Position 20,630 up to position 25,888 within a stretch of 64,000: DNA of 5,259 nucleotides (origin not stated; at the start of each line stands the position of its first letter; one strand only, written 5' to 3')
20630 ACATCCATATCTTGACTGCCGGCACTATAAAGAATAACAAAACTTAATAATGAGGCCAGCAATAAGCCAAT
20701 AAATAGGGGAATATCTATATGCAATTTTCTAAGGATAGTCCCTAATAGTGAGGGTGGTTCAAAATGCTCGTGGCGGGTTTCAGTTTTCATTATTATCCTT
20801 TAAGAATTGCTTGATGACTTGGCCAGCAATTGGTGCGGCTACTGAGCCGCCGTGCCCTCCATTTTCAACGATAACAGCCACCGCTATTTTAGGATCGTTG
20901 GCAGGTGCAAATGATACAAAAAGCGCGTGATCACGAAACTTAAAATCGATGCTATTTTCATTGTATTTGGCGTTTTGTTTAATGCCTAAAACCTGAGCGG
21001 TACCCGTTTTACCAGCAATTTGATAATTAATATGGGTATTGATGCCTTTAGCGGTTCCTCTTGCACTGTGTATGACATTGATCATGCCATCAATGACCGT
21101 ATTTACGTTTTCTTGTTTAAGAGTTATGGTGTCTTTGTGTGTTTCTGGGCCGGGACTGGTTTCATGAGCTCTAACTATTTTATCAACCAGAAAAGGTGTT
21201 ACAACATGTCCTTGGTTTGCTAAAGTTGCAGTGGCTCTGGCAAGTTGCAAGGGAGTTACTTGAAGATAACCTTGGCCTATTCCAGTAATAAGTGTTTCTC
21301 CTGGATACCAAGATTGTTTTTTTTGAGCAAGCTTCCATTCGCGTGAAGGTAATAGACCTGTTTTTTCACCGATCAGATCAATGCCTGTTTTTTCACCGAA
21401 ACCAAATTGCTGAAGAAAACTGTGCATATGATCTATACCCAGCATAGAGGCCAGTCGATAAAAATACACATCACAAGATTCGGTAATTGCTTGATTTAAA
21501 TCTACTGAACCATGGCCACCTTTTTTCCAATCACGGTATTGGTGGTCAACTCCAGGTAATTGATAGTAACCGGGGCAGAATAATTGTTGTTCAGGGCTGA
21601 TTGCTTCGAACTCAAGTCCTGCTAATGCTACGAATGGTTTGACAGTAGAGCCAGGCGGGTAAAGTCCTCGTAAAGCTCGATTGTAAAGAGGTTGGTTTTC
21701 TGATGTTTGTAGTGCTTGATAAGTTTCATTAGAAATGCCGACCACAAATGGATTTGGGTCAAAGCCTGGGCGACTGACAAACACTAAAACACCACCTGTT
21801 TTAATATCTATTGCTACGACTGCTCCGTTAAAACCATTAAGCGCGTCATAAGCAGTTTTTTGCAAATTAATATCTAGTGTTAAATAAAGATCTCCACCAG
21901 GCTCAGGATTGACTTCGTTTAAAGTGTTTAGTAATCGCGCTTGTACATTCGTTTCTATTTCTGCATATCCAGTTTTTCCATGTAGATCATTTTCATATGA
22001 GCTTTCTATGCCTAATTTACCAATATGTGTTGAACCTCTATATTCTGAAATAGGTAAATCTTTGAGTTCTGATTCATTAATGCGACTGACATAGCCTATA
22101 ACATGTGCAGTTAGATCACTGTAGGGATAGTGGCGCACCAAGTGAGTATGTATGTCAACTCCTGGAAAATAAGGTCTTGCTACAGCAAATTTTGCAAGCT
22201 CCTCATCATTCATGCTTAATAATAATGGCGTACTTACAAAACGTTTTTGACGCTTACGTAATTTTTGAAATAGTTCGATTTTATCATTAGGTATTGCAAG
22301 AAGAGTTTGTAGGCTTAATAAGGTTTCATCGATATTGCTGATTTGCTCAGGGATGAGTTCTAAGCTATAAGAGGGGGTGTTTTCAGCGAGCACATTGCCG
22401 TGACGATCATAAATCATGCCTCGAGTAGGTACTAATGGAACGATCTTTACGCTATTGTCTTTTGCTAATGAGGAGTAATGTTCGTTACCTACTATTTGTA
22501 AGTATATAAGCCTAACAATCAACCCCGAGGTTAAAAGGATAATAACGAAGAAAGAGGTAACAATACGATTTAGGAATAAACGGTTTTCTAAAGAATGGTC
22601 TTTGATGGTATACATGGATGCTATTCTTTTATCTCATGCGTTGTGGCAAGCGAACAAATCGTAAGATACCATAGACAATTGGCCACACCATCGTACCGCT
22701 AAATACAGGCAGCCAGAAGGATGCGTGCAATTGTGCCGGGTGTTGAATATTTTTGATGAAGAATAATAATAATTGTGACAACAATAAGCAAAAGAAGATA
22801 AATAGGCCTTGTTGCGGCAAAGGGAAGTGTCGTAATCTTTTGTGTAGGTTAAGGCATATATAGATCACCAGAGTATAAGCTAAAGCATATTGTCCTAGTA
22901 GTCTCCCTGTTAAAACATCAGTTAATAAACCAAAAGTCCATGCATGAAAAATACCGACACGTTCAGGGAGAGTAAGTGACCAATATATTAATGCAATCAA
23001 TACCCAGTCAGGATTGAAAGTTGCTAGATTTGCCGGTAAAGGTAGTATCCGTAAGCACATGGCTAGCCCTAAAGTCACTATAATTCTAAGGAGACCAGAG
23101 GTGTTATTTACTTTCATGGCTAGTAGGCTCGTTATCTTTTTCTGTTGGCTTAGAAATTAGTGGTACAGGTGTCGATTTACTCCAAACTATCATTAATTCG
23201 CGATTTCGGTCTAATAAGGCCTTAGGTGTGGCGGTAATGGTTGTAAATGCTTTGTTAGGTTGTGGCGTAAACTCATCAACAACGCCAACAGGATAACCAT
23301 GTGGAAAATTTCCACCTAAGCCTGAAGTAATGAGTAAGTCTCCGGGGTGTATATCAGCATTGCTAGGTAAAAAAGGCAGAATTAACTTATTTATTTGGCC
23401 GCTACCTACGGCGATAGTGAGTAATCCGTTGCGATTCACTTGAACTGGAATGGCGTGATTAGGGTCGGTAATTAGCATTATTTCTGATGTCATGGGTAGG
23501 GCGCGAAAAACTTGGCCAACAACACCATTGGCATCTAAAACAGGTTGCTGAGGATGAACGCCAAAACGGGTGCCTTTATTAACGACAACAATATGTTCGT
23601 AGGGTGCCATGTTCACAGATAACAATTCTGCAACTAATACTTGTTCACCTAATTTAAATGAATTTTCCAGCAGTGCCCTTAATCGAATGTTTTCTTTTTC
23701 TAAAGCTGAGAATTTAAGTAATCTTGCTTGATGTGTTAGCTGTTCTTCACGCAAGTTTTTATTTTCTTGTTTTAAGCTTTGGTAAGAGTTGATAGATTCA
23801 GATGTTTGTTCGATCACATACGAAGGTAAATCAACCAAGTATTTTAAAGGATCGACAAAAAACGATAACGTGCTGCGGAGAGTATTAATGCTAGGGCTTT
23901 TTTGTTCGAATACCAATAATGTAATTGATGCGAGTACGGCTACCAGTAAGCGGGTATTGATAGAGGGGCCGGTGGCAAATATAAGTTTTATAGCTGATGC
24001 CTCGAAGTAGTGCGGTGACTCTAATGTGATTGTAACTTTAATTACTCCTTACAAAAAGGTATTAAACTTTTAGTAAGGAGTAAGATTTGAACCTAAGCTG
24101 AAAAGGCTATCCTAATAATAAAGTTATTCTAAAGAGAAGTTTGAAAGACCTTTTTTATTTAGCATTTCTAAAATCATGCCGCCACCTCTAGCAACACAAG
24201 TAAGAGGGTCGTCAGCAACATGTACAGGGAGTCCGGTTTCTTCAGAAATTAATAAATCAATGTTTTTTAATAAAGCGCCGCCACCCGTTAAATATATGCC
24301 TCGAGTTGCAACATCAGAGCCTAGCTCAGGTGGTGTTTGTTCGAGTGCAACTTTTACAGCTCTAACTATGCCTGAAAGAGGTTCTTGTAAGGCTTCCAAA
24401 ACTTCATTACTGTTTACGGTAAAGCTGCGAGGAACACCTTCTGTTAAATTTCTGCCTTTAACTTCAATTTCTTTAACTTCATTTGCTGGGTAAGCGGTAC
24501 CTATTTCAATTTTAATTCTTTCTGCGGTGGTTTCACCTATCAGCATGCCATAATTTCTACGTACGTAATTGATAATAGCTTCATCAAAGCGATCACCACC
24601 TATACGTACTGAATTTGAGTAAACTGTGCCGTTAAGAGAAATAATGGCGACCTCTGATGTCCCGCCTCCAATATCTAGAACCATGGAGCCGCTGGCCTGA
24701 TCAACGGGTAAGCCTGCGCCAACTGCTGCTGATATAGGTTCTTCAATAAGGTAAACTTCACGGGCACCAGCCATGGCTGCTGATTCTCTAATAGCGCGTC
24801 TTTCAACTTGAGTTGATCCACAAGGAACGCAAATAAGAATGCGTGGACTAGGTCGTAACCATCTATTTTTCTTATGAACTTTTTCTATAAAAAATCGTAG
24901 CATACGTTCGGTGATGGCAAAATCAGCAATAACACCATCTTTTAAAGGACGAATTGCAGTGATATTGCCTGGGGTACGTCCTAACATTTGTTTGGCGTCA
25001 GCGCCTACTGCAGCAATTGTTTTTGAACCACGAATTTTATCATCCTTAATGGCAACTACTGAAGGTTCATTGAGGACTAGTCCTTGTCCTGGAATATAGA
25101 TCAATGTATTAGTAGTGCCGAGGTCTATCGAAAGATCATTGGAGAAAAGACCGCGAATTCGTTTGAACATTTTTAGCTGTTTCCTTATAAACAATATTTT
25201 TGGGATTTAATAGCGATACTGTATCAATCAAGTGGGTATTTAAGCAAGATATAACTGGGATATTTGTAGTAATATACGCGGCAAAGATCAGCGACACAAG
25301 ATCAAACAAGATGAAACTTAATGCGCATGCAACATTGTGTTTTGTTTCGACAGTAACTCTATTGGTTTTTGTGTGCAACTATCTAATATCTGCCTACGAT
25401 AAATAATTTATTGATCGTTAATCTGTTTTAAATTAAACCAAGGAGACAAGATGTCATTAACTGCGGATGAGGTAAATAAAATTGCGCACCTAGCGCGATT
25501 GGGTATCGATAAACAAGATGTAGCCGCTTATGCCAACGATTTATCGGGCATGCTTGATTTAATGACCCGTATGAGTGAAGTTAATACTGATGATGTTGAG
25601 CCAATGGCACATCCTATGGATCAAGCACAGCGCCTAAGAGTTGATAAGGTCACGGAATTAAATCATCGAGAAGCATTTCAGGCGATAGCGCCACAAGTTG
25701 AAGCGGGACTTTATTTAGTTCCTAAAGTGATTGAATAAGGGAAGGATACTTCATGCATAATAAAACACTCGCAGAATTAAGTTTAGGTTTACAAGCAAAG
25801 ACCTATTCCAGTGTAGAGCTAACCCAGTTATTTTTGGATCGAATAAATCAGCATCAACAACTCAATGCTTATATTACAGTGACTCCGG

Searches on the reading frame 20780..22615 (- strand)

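Call 33: search_protein_families(library=pfam, proteins=[window:20780-22615:-], max_evalue=0.0001)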
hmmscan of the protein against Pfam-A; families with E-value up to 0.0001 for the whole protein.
window:20780-22615:- (611 aa): 2 families
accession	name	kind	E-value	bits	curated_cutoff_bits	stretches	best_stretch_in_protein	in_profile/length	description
PF00905.27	Transpeptidase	-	7.4e-78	262.2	22.1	1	264-601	1-298/299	Penicillin binding protein transpeptidase domain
PF03717.20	PBP_dimer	-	1.3e-42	146.7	24.4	1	62-231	3-178/180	Penicillin-binding Protein dimerisation domain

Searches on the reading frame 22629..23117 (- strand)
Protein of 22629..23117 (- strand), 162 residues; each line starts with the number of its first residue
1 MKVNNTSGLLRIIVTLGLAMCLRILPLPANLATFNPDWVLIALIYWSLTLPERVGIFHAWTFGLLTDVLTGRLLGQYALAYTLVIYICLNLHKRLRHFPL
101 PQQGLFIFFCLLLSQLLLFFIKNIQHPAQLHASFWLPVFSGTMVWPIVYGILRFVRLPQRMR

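Call 34: search_protein_families(library=pfam, proteins=[window:22629-23117:-], max_evalue=0.0001)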
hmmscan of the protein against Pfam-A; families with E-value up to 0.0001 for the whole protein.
window:22629-23117:- (162 aa): 1 family
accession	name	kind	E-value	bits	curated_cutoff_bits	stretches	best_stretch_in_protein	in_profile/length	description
PF04093.17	MreD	-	4.8e-22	79.2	24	1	10-155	8-158/158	rod shape-determining protein MreD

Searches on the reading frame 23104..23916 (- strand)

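Call 34: search_protein_families(library=pfam, proteins=[window:23104-23916:-], max_evalue=0.0001)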
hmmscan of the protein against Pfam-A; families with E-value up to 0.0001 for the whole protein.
window:23104-23916:- (270 aa): 1 family
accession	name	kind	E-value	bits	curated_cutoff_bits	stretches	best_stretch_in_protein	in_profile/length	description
PF04085.20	MreC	-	1.4e-39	135.7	28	1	100-245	3-147/147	Rod shape-determining protein MreC, barrel core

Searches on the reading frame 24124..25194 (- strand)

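Call 34: search_protein_families(library=pfam, proteins=[window:24124-25194:-], max_evalue=0.0001)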
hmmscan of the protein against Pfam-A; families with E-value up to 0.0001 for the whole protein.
window:24124-25194:- (356 aa): 5 families
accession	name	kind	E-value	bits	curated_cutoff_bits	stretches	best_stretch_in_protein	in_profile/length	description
PF06723.19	MreB_Mbl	-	9.5e-145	481.9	27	1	19-347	2-324/327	MreB/Mbl protein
PF00012.26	HSP70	-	9e-14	51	20.6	1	119-345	136-375/599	Hsp70 protein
PF14450.12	FtsA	-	7.7e-13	49.4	31.8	1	171-328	1-111/127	Cell division protein FtsA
PF11104.14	PilM_2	-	2.6e-07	30.3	27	0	162-235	173-243/340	Type IV pilus assembly protein PilM;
PF00022.25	Actin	-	9.8e-06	24.8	27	0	67-213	50-189/410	Actin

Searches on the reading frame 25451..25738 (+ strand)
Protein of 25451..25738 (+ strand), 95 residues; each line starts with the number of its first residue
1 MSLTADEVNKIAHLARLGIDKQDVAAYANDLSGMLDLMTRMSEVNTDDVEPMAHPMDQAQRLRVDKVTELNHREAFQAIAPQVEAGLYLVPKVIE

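Call 34: search_protein_families(library=pfam, proteins=[window:25451-25738:+], max_evalue=0.0001)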
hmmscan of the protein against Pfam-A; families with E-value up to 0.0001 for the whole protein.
window:25451-25738:+ (95 aa): 1 family
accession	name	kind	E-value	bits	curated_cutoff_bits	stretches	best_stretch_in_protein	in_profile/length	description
PF02686.20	GatC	-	1.3e-17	64.1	23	1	20-90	2-66/66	Glu-tRNAGln amidotransferase C subunit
